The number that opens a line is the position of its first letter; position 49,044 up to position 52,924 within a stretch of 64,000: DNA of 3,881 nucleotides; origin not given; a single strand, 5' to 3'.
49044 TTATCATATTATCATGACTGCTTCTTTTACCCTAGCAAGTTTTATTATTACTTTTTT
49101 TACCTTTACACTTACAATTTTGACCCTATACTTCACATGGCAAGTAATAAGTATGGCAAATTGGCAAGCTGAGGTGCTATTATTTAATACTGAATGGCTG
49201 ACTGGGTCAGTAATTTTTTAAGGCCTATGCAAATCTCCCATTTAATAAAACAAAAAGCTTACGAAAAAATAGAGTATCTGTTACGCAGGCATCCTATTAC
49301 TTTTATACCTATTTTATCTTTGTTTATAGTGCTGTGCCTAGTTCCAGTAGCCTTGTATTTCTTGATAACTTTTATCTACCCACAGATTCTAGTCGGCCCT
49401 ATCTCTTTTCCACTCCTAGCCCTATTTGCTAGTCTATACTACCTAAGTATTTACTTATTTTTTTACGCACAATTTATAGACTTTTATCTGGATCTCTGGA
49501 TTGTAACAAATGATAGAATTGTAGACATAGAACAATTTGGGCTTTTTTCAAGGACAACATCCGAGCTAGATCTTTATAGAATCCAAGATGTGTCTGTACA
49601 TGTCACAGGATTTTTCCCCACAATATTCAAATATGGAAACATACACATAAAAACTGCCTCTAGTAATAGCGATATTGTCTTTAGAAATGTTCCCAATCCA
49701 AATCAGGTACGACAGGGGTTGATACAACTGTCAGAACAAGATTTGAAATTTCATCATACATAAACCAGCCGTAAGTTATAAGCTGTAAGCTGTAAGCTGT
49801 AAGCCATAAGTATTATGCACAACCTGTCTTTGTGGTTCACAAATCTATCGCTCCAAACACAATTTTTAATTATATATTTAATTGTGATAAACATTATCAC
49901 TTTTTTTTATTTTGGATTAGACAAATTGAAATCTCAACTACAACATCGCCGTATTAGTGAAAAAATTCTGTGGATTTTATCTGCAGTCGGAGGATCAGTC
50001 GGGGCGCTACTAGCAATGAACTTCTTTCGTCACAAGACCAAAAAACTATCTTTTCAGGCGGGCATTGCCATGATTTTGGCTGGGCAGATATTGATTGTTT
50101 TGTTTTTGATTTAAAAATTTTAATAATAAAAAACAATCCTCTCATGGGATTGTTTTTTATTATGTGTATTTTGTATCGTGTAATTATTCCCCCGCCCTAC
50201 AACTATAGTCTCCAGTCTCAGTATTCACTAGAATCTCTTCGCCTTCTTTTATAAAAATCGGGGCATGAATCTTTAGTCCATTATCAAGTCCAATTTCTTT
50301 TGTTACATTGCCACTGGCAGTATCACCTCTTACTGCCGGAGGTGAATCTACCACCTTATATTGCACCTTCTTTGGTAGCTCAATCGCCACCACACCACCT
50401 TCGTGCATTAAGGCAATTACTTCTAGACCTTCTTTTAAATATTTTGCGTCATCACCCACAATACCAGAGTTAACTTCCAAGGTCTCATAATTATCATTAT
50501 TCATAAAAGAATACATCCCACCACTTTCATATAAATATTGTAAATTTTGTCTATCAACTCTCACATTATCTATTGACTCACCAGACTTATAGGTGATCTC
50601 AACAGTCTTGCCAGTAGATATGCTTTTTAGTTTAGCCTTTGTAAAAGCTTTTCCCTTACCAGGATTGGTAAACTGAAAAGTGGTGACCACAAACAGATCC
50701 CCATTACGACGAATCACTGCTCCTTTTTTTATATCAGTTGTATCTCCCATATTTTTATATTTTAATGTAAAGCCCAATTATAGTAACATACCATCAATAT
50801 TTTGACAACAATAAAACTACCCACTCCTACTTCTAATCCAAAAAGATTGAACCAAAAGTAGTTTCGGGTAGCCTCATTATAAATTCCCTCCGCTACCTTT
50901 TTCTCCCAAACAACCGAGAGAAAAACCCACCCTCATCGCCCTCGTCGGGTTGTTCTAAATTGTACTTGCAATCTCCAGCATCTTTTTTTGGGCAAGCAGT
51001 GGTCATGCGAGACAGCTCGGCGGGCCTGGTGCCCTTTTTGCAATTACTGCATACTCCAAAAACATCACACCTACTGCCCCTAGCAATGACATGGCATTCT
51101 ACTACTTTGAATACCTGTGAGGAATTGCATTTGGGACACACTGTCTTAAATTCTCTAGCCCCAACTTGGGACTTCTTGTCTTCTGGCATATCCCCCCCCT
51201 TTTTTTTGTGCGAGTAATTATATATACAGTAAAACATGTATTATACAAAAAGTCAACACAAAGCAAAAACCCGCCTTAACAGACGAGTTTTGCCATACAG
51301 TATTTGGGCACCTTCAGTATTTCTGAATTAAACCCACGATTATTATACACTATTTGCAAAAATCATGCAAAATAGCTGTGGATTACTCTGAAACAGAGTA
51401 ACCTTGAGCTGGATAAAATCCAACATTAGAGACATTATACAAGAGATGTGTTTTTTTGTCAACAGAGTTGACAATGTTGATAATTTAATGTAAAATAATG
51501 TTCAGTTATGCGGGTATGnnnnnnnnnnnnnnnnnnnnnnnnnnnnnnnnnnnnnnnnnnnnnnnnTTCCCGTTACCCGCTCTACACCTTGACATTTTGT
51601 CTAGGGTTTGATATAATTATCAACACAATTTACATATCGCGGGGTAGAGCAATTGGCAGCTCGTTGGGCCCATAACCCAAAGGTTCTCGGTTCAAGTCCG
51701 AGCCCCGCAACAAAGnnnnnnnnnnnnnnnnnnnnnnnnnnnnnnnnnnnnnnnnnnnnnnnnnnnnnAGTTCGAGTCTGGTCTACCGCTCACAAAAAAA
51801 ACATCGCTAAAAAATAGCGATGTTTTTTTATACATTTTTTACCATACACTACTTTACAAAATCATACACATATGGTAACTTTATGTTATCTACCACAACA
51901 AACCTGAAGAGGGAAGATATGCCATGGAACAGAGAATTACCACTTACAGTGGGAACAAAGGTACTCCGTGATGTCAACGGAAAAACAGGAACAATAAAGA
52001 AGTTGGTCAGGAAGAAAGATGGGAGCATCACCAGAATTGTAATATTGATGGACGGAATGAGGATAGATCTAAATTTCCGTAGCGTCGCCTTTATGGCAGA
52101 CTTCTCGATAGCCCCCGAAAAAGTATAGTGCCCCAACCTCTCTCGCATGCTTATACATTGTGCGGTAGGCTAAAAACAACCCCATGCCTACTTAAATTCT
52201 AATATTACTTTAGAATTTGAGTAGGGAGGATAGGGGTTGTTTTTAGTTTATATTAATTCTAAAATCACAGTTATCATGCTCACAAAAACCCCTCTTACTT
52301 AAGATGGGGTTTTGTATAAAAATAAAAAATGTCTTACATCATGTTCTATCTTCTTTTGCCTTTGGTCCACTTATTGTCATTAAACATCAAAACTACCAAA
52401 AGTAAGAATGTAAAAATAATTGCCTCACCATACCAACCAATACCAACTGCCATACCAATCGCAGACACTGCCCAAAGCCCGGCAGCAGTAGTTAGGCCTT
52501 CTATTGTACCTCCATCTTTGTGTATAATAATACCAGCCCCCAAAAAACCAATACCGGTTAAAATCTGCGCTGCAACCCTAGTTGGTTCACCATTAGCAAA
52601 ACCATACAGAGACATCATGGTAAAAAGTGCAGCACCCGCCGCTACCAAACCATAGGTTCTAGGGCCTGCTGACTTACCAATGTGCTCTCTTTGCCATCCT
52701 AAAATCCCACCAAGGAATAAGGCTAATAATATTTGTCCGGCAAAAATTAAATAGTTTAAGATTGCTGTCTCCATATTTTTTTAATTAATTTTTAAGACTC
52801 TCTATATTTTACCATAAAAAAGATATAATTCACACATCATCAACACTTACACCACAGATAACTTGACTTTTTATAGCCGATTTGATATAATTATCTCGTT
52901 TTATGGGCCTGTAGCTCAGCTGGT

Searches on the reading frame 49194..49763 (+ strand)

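Call 28: search_protein_families(library=pfam, proteins=[window:49194-49763:+], max_evalue=0.0001)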
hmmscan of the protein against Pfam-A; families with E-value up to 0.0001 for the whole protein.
window:49194-49763:+ (189 aa): 1 family
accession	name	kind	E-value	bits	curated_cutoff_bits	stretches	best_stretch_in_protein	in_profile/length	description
PF03703.20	bPH_2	-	7.8e-13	48.9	22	1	102-174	5-76/78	Bacterial PH domain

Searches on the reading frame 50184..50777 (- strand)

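Call 28: search_protein_families(library=pfam, proteins=[window:50184-50777:-], max_evalue=0.0001)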
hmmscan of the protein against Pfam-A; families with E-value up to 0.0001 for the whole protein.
window:50184-50777:- (197 aa): 3 families
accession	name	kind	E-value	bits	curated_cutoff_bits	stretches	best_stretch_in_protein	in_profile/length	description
PF08207.18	EFP_N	-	1.7e-20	73.2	23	1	13-68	2-57/58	Elongation factor P (EF-P) KOW-like domain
PF09285.17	Elong-fact-P_C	-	2.6e-18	65.9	25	1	138-194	1-56/56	Elongation factor P, C-terminal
PF01132.26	EFP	-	5.2e-18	65.2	27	1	78-129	2-53/54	Elongation factor P (EF-P) OB domain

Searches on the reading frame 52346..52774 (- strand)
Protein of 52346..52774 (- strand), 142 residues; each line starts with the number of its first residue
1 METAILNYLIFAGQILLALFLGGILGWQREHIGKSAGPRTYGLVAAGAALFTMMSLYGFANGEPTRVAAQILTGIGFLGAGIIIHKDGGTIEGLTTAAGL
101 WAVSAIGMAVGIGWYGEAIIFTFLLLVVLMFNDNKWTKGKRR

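Call 71: search_protein_families(library=pfam, proteins=[window:52346-52774:-], max_evalue=0.0001)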
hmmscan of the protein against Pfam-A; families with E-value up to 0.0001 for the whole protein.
window:52346-52774:- (142 aa): 1 family
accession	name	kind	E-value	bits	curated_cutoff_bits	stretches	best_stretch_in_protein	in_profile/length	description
PF02308.21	MgtC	-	3.6e-36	124.6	31.4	1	15-131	1-114/121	MgtC family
